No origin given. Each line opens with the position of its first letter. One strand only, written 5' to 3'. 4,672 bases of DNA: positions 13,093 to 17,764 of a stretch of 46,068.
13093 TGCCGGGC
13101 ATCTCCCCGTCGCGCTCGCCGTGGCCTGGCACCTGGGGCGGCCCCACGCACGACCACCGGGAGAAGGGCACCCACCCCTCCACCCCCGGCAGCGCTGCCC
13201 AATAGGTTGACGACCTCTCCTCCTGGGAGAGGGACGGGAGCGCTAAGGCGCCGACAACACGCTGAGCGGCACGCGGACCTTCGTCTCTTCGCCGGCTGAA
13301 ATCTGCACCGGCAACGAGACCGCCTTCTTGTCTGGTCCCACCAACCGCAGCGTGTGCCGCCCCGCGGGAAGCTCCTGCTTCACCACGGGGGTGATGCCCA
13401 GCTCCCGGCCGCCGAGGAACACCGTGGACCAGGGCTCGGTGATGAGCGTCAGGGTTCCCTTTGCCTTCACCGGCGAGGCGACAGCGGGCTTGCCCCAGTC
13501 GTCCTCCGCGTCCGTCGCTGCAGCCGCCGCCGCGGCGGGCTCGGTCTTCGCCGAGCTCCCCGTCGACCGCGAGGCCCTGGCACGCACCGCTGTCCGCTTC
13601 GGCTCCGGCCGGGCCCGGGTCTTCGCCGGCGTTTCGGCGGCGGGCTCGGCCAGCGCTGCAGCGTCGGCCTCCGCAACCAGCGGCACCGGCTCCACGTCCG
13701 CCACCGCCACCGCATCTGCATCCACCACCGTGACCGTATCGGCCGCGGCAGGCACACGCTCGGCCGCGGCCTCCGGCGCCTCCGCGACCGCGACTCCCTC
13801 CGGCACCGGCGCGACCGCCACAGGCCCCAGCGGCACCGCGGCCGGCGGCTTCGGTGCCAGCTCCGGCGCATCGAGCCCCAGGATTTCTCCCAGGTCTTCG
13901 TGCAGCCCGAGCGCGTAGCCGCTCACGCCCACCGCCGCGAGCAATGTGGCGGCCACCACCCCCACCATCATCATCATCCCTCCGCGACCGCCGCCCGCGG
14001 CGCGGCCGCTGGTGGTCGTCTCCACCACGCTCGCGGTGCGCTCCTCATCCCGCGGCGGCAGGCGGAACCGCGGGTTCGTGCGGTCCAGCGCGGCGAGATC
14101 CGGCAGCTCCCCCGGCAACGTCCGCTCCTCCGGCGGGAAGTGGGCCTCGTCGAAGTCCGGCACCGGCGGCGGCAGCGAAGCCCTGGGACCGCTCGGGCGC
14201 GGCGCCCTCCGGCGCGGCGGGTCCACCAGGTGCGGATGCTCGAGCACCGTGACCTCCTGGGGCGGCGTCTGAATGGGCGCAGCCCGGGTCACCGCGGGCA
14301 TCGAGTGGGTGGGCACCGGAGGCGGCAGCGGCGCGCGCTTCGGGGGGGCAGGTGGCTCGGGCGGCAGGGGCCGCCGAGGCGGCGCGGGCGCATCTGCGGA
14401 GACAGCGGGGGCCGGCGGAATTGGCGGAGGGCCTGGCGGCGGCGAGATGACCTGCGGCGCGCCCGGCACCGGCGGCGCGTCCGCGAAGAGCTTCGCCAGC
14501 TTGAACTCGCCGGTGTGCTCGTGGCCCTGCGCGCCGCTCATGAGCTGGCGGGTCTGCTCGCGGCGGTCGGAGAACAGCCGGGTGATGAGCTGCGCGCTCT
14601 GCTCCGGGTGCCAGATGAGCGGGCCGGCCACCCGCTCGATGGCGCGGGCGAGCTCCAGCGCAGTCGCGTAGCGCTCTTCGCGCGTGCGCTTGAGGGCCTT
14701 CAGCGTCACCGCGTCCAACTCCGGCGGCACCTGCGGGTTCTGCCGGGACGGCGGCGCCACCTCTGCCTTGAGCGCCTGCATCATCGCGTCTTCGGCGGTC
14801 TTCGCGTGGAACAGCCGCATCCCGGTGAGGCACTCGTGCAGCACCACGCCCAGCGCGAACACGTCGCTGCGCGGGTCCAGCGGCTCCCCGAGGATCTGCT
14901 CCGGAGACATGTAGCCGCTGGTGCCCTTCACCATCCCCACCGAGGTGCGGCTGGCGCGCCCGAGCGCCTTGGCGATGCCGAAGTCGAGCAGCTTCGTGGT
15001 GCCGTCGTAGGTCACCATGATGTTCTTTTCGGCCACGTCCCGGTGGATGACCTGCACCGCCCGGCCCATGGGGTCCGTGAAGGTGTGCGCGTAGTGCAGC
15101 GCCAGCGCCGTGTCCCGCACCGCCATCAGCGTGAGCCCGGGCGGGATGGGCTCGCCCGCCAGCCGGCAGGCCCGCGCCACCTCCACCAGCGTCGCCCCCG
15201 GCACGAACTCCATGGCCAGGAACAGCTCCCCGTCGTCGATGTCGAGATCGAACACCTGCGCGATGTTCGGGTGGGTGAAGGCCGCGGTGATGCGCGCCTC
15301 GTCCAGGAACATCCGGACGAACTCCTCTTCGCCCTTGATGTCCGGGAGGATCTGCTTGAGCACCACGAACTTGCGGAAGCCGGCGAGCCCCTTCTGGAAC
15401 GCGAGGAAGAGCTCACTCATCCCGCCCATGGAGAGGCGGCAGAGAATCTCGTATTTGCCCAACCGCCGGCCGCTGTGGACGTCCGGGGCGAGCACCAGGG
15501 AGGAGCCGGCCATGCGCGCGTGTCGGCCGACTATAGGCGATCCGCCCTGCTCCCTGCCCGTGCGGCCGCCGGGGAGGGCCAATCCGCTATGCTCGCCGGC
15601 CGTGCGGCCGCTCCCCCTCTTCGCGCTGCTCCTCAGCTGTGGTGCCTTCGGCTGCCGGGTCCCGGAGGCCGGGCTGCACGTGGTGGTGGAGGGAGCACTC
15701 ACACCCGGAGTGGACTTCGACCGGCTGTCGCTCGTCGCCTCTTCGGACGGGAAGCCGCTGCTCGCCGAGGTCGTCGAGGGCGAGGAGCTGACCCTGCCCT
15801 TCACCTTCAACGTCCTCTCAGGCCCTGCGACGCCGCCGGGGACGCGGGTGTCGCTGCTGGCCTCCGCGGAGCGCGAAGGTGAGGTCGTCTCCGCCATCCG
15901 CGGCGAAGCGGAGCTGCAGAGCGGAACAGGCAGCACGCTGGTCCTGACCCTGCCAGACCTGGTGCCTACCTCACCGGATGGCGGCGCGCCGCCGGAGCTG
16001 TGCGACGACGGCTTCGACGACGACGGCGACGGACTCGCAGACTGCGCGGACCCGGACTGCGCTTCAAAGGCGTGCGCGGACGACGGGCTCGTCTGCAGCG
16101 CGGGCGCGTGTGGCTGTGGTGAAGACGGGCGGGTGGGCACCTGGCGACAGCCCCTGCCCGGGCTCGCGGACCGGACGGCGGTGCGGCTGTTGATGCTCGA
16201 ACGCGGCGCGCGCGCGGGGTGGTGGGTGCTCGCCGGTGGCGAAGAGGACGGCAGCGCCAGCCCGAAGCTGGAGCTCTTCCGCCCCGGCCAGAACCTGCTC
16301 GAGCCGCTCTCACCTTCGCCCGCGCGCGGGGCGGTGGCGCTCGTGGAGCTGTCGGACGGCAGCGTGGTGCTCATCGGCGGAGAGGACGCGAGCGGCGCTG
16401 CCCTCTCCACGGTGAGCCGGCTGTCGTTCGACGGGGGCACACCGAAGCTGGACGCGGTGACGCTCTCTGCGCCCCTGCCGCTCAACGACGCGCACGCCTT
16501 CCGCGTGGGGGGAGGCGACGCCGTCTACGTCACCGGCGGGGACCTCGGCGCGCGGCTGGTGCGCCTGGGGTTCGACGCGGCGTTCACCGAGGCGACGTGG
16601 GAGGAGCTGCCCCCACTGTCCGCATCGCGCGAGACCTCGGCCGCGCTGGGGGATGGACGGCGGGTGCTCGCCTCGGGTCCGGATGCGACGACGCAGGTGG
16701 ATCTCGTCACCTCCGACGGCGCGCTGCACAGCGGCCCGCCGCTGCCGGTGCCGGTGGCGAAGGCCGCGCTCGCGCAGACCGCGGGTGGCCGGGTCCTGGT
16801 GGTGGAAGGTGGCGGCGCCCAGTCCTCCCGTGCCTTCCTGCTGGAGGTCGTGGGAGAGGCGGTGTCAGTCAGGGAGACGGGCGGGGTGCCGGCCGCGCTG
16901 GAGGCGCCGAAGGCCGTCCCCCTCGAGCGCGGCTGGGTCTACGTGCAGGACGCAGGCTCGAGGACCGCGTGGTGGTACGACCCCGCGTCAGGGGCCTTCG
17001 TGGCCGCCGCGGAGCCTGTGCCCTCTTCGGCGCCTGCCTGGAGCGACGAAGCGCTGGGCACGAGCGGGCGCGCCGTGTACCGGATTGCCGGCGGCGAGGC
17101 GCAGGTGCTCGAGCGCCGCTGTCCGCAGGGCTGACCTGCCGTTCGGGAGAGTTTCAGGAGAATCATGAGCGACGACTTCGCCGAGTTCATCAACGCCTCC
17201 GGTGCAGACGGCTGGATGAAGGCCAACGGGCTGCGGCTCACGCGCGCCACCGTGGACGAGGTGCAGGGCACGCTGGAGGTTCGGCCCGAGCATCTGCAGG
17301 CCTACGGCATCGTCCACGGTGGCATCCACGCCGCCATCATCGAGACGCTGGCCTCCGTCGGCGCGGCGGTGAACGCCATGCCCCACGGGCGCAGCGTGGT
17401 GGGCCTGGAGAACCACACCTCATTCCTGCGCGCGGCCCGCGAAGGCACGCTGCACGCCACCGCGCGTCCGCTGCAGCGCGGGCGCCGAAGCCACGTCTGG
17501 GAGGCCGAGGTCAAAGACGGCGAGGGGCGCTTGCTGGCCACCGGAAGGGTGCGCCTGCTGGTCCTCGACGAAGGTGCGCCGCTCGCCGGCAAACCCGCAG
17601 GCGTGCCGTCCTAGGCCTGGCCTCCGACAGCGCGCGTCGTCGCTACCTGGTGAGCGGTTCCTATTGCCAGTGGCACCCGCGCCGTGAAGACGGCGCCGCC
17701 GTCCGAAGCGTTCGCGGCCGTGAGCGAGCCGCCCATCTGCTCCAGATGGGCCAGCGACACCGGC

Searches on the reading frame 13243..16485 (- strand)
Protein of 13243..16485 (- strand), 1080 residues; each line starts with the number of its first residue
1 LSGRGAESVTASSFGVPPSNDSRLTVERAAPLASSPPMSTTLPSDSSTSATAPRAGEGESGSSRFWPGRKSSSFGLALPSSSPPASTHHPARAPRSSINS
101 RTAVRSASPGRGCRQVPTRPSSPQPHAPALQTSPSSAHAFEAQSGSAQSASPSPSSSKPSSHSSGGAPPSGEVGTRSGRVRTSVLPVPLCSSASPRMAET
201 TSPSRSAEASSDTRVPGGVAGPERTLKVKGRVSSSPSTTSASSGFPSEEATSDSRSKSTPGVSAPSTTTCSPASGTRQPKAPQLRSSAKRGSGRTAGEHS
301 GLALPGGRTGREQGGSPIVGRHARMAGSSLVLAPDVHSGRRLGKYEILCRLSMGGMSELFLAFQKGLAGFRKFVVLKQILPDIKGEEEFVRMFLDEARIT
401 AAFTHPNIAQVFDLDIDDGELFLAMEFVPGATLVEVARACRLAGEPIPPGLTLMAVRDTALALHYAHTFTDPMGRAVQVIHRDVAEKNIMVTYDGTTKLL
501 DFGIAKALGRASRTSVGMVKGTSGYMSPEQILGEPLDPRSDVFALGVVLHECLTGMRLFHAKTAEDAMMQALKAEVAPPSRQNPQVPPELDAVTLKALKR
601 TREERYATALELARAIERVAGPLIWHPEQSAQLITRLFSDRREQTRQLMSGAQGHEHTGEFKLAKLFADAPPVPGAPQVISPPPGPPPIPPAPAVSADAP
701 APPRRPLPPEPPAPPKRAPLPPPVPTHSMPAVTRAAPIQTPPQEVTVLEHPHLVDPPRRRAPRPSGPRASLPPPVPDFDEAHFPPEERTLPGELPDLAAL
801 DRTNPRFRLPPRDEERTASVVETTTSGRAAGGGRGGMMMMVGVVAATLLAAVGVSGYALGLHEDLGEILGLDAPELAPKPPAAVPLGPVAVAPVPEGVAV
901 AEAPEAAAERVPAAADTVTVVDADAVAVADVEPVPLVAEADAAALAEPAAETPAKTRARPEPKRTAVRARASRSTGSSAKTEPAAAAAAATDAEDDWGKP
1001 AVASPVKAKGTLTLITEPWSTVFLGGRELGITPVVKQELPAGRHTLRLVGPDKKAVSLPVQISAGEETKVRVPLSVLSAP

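Call 32: search_protein_families(library=pfam, proteins=[window:13243-16485:-], max_evalue=0.001)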
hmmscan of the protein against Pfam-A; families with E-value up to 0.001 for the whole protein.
window:13243-16485:- (1080 aa): 4 families
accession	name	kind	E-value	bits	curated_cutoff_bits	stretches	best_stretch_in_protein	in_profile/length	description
PF00069.31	Pkinase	-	3.3e-31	109.1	31.7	1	370-607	23-253/263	Protein kinase domain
PF07714.23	PK_Tyr_Ser-Thr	-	6.6e-23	81.8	23.1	1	373-606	30-249/258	Protein tyrosine and serine/threonine kinase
PF08308.17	PEGA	-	3.8e-06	27.2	20.8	1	1020-1074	13-67/71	PEGA domain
PF17667.7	Pkinase_fungal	-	0.00078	18.7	24.1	0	478-539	307-373/387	Fungal protein kinase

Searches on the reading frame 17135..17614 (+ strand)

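Call 51: search_protein_families(library=pfam, proteins=[window:17135-17614:+], max_evalue=0.0001)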
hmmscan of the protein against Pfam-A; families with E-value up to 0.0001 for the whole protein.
window:17135-17614:+ (159 aa): 2 families
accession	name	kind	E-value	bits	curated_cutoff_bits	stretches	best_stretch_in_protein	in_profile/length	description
PF03061.28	4HBT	-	1.3e-16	61.1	20.6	1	57-134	1-78/79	Thioesterase superfamily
PF13622.12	4HBT_3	-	2.7e-05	24.8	24.3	1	55-136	6-77/83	Acyl-CoA thioesterase N-terminal domain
